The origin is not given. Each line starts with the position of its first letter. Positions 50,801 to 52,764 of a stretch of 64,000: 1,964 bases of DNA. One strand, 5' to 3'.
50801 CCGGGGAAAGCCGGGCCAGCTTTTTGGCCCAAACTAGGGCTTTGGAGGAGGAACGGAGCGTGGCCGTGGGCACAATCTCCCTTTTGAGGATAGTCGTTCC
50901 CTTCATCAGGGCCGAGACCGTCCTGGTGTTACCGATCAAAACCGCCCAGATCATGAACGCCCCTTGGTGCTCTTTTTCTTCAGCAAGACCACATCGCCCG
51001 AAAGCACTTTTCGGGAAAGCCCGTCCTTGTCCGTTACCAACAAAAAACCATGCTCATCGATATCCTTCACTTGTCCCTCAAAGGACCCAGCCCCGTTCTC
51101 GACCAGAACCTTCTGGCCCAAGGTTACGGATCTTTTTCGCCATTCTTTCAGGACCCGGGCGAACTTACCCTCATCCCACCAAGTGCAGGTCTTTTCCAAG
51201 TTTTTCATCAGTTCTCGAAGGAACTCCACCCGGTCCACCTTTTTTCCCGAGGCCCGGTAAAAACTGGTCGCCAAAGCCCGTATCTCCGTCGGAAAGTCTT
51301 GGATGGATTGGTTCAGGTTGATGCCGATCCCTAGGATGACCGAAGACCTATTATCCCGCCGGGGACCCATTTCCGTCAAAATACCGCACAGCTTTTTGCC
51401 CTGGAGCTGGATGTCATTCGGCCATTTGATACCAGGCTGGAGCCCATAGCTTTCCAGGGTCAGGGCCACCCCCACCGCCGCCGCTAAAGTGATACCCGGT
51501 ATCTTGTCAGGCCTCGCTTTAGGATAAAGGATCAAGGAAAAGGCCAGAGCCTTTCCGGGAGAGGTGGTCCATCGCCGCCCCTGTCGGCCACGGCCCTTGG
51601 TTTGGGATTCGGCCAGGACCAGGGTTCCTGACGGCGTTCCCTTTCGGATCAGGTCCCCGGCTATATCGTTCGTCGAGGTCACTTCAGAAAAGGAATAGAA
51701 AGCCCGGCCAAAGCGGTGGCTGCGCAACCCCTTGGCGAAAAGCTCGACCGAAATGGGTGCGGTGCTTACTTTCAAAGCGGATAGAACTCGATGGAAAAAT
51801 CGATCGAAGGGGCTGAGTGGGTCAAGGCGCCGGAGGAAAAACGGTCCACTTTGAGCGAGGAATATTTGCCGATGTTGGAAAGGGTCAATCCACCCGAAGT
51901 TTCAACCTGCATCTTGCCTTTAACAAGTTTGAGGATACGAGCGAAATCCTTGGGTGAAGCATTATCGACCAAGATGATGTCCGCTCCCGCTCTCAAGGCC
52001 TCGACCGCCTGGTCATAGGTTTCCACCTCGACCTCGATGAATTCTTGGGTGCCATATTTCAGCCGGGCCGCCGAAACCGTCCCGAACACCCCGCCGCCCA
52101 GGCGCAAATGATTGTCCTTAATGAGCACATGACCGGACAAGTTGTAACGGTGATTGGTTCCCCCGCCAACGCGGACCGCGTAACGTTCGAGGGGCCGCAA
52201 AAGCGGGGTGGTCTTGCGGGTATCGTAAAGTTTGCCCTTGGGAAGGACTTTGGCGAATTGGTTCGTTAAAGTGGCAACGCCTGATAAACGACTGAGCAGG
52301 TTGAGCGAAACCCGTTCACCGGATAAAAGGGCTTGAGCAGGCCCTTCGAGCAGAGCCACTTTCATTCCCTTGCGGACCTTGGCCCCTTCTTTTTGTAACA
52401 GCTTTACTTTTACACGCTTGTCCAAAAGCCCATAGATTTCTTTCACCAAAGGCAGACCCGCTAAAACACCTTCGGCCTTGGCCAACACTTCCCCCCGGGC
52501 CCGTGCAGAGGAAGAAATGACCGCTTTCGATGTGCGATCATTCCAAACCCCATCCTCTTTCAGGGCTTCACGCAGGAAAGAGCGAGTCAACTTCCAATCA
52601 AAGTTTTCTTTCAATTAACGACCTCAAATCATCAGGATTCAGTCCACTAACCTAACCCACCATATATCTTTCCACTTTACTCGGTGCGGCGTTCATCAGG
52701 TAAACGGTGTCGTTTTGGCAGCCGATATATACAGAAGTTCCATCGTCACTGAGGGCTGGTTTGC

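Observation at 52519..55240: RHS C-terminal toxin fragment carrying a duplicated, diverged nadC 5' end: a ~2.6-kb insertion between valS and nadC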

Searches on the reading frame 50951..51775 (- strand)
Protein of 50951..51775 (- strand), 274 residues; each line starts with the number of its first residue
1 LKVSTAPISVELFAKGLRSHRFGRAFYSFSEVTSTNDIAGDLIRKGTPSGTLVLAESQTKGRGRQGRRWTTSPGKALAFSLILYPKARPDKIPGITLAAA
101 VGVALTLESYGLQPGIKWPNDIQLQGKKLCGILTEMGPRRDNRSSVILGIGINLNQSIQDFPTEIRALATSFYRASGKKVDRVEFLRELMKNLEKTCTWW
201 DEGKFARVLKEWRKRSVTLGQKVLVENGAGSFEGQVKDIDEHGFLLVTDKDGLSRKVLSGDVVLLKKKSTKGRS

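Call 4: search_protein_families(library=pfam, proteins=[window:50951-51775:-], max_evalue=0.01)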
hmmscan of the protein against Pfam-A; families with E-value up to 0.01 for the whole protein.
window:50951-51775:- (274 aa): 3 families
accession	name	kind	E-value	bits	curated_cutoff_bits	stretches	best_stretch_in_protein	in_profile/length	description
PF03099.24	BPL_LplA_LipB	-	1e-16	61.5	21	1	32-153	5-133/133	Biotin/lipoate A/B protein ligase family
PF02237.23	BPL_C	-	9.1e-10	38.7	21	1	218-264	1-47/48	Biotin protein ligase C terminal domain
PF16917.10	BPL_LplA_LipB_2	-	0.005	16.8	27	1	73-213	38-182/183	Biotin/lipoate A/B protein ligase family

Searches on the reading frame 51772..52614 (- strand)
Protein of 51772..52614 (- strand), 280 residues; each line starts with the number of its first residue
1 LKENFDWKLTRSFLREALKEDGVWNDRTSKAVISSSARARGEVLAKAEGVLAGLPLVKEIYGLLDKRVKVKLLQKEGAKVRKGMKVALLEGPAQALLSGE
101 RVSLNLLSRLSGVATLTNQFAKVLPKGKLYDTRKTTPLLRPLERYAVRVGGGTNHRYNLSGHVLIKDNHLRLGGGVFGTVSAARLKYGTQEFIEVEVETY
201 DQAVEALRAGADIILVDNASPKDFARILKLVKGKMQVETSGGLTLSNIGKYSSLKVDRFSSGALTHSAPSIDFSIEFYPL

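Call 4: search_protein_families(library=pfam, proteins=[window:51772-52614:-], max_evalue=0.01)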
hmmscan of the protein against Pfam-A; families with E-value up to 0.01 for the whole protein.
window:51772-52614:- (280 aa): 2 families
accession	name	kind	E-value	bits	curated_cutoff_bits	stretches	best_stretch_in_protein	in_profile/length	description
PF01729.25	QRPTase_C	-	2.2e-49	167.9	23.1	1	113-275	1-168/169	Quinolinate phosphoribosyl transferase, C-terminal domain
PF02749.22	QRPTase_N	-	2.9e-19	69.5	27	1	26-111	1-82/82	Quinolinate phosphoribosyl transferase, N-terminal domain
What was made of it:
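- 51772..52614 (-): Intact nadC (280 aa), followed by birA and coaX as in relatives. QRPTase_N and QRPTase_C (call 4).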

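Call 13: find_homologous_proteins(query=window:51772-52614:-, max_evalue=1e-40)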
Query window:51772-52614:- (280 aa): 7874 proteins with E <= 1e-40 among 8000 candidates; the best 120 are listed.
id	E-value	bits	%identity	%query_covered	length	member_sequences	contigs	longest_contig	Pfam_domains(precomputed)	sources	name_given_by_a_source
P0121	1.5e-175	600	100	100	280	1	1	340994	PF02749.23,PF01729.26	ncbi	-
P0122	1.0e-165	568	94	100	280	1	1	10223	PF02749.23,PF01729.26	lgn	-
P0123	4.9e-148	510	84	100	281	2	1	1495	PF02749.23,PF01729.26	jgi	jgi:nicotinate-nucleotide pyrophosphorylase (carboxylating)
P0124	4.1e-136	471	80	100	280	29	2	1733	PF02749.23,PF01729.26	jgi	jgi:nicotinate-nucleotide pyrophosphorylase (carboxylating)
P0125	2.0e-133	462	77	100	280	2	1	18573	PF02749.23,PF01729.26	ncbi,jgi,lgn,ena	jgi:nicotinate-nucleotide pyrophosphorylase (carboxylating)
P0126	6.4e-133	460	77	100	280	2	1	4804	PF02749.23,PF01729.26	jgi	jgi:nicotinate-nucleotide pyrophosphorylase (carboxylating)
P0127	2.4e-132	458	77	100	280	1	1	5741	PF02749.23,PF01729.26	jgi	jgi:nicotinate-nucleotide pyrophosphorylase (carboxylating)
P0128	5.5e-131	454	75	98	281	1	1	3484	PF02749.23,PF01729.26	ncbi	-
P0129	2.4e-129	449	76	99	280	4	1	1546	PF02749.23,PF01729.26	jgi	jgi:nicotinate-nucleotide pyrophosphorylase (carboxylating)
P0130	7.5e-128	444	75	100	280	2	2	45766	PF02749.23,PF01729.26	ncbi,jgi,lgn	-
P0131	8.8e-127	440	86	87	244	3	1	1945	PF02749.23,PF01729.26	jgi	jgi:nicotinate-nucleotide pyrophosphorylase (carboxylating)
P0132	9.7e-127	440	74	100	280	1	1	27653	PF02749.23,PF01729.26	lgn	-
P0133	3.5e-124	432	73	100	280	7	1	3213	PF02749.23,PF01729.26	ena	-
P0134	1.2e-122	427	70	100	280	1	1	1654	PF02749.23,PF01729.26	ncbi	-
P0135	3.4e-122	425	71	100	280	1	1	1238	PF02749.23,PF01729.26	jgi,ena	-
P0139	3.1e-120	419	70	99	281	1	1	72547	PF02749.23,PF01729.26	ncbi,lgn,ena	-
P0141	5.4e-119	415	71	100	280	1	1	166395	PF02749.23,PF01729.26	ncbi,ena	-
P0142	6.5e-119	414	73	96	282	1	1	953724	PF02749.23,PF01729.26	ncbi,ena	-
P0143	1.1e-118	414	70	100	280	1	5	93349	PF02749.23,PF01729.26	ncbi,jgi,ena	jgi:nicotinate-nucleotide pyrophosphorylase (carboxylating)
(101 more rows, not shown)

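Call 15: find_encoding_contigs(protein=P0122, flank=10000)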
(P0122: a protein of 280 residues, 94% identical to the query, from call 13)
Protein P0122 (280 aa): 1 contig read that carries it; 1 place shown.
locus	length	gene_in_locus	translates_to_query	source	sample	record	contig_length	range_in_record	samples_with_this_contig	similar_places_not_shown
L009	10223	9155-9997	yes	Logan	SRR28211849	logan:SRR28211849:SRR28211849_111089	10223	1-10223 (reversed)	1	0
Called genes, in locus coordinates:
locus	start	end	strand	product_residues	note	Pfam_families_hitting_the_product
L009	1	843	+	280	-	?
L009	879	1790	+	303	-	PF14240:YHYH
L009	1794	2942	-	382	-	PF02065:Melibiase (weak), PF16499:Melibiase_2, PF17801:Melibiase_C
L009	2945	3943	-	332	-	PF01547:SBP_bac_1, PF13531:SBP_bac_11, PF13343:SBP_bac_6 (faint)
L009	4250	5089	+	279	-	PF03255:ACCA, PF01039:Carboxyl_trans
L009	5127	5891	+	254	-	PF01520:Amidase_3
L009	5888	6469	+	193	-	PF10646:Germane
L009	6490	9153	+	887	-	PF00133:tRNA-synt_1, PF09334:tRNA-synt_1g (weak), PF13603:tRNA-synt_1_2, PF09334:tRNA-synt_1g (weak), PF08264:Anticodon_1, PF10458:Val_tRNA-synt_C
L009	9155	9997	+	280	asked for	PF02749:QRPTase_N, PF01729:QRPTase_C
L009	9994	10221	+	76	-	?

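Call 16: find_encoding_contigs(protein=P0125, flank=10000)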
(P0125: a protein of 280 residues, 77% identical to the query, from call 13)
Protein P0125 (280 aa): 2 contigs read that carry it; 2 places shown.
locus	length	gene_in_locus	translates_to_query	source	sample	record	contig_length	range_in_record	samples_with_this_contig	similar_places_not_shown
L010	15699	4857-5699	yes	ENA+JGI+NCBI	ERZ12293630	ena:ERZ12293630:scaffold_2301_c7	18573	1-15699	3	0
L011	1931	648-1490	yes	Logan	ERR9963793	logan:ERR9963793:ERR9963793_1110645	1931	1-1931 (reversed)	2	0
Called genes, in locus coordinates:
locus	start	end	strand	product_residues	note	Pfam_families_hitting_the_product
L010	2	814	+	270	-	?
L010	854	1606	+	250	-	PF01520:Amidase_3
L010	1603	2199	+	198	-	PF10646:Germane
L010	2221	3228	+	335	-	PF00133:tRNA-synt_1, PF09334:tRNA-synt_1g (weak), PF13603:tRNA-synt_1_2 (weak)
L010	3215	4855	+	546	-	PF00133:tRNA-synt_1, PF09334:tRNA-synt_1g (weak), PF08264:Anticodon_1, PF10458:Val_tRNA-synt_C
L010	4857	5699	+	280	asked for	PF02749:QRPTase_N, PF01729:QRPTase_C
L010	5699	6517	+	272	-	PF03099:BPL_LplA_LipB, PF02237:BPL_C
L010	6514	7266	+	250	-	PF03309:Pan_kinase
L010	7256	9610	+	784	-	PF13428:TPR_14 (faint), PF13181:TPR_8 (faint), PF13432:TPR_16 (faint), PF00515:TPR_1 (weak), PF07719:TPR_2 (faint), PF13174:TPR_6 (faint), PF13371:TPR_9 (faint), PF13414:TPR_11 (faint), +2 more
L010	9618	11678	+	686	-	PF11028:TMEM260_N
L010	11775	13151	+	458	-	PF00437:T2SSE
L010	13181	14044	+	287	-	PF00515:TPR_1 (faint), PF07719:TPR_2 (faint), PF13428:TPR_14 (faint), PF23558:TPR_P4H (faint), PF13181:TPR_8 (faint)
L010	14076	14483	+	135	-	-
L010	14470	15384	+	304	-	-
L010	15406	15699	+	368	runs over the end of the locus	PF18306:LDcluster4 (faint), PF02481:DNA_processg_A, PF17782:WHD_DprA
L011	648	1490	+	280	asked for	PF02749:QRPTase_N, PF01729:QRPTase_C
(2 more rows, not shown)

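Call 17: find_encoding_contigs(protein=P0130, flank=10000)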
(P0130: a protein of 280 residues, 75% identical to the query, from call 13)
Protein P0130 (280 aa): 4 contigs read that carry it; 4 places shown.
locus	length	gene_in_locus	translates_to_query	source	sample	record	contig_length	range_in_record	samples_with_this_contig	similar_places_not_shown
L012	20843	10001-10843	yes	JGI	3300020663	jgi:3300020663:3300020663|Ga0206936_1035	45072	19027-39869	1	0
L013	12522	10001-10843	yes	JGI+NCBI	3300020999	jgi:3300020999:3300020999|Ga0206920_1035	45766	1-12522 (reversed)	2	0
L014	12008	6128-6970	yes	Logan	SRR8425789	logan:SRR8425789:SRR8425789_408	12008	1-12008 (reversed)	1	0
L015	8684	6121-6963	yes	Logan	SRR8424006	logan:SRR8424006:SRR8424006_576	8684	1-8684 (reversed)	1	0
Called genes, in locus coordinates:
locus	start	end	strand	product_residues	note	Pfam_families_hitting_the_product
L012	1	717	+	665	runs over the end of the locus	-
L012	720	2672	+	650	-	-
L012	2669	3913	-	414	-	PF16499:Melibiase_2, PF17801:Melibiase_C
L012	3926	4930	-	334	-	PF01547:SBP_bac_1, PF13531:SBP_bac_11, PF13343:SBP_bac_6 (weak)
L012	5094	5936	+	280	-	PF01039:Carboxyl_trans, PF03255:ACCA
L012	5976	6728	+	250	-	PF01520:Amidase_3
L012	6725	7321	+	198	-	PF10646:Germane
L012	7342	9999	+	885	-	PF00133:tRNA-synt_1, PF01406:tRNA-synt_1e (faint), PF09334:tRNA-synt_1g, PF13603:tRNA-synt_1_2 (weak), PF09334:tRNA-synt_1g (weak), PF08264:Anticodon_1, PF10458:Val_tRNA-synt_C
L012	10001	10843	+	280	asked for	PF02749:QRPTase_N, PF01729:QRPTase_C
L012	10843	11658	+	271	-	PF03099:BPL_LplA_LipB, PF16917:BPL_LplA_LipB_2 (weak), PF02237:BPL_C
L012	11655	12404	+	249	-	PF03309:Pan_kinase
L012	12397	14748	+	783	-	PF13428:TPR_14 (faint), PF13181:TPR_8 (faint), PF13424:TPR_12 (faint), PF00515:TPR_1 (faint), PF07719:TPR_2 (faint), PF13174:TPR_6 (faint), PF13414:TPR_11 (faint), PF14559:TPR_19 (weak), +2 more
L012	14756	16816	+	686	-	PF11028:TMEM260_N, PF28495:TMEM260_2 (weak)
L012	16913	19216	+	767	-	PF00437:T2SSE, PF14559:TPR_19 (faint), PF00515:TPR_1 (faint), PF07719:TPR_2 (faint), PF13181:TPR_8 (faint), PF13371:TPR_9 (faint), PF13428:TPR_14 (faint), PF13432:TPR_16 (faint)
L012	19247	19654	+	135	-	-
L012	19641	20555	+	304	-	-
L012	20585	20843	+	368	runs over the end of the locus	PF02481:DNA_processg_A, PF18306:LDcluster4 (faint), PF17782:WHD_DprA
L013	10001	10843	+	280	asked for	PF02749:QRPTase_N, PF01729:QRPTase_C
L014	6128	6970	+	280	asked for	PF02749:QRPTase_N, PF01729:QRPTase_C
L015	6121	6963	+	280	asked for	PF02749:QRPTase_N, PF01729:QRPTase_C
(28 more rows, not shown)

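Call 41: find_encoding_contigs(protein=P0131, flank=10000)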
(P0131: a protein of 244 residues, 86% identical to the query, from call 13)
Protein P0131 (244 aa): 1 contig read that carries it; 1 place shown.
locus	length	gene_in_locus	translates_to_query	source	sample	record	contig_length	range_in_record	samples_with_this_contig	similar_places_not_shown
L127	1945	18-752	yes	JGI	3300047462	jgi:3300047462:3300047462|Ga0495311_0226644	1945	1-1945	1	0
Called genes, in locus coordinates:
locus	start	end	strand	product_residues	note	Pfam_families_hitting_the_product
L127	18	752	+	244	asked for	PF02749:QRPTase_N, PF01729:QRPTase_C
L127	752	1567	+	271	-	PF03099:BPL_LplA_LipB, PF02237:BPL_C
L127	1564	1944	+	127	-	?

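Call 42: find_encoding_contigs(protein=P0123, flank=10000)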
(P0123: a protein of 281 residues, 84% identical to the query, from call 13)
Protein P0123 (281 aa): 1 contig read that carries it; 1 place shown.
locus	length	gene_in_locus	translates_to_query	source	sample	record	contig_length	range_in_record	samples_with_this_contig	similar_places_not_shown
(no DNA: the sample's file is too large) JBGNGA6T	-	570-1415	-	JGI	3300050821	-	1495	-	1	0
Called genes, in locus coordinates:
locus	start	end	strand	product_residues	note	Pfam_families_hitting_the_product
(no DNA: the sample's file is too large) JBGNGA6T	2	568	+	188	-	?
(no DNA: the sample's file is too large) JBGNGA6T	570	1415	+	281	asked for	PF02749:QRPTase_N, PF01729:QRPTase_C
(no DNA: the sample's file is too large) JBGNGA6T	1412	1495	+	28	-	?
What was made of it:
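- All sampled relatives at four levels of divergence have the empty site, which would require several independent precise losses (calls 15-17, 42).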

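Call 77: list_cluster_members(proteins=[P0125, P0130, P0139, P0141, P0142, P0143, P0128, P0134])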
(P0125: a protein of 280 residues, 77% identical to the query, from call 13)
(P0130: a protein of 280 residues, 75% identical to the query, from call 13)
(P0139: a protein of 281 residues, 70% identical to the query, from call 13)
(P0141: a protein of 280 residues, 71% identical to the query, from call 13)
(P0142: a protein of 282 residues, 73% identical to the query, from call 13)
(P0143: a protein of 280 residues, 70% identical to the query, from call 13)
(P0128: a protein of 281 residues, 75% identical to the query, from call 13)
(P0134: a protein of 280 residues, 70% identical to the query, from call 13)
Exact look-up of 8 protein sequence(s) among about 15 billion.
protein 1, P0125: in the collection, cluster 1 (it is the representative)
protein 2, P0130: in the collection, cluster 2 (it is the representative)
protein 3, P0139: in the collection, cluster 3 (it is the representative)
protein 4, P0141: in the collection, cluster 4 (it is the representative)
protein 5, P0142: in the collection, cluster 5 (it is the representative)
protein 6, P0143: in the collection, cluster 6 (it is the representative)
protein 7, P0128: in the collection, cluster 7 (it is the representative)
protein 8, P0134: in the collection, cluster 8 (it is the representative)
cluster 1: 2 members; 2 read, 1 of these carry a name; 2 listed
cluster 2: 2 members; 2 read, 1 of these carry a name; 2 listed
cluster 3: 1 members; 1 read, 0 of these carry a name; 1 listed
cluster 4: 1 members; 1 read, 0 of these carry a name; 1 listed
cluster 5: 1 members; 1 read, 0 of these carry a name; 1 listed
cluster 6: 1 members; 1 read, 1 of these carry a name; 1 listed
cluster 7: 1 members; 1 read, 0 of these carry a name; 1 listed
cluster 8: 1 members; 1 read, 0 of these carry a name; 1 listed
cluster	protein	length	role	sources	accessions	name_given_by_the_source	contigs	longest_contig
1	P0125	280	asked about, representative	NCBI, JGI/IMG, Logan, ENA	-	nicotinate-nucleotide pyrophosphorylase (carboxylating)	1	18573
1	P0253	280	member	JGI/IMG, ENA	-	-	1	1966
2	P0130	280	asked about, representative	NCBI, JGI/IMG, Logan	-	-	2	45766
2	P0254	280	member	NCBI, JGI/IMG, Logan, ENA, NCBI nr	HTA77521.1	MAG TPA: carboxylating nicotinate-nucleotide diphosphorylase [bacterium] | nicotinate-nucleotide pyrophosphorylase (carboxylating) | carboxylating nicotinate-nucleotide diphosphorylase [bacterium]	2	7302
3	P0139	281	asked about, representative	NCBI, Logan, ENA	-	-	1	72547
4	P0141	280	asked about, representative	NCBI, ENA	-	-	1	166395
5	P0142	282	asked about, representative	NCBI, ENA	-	-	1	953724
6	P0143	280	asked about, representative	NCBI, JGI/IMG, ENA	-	nicotinate-nucleotide pyrophosphorylase (carboxylating)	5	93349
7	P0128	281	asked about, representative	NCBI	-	-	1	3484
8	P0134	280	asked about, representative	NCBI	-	-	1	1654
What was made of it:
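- Tried and rejected: Organism name from nadC relatives: only '[bacterium]' (call 77).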
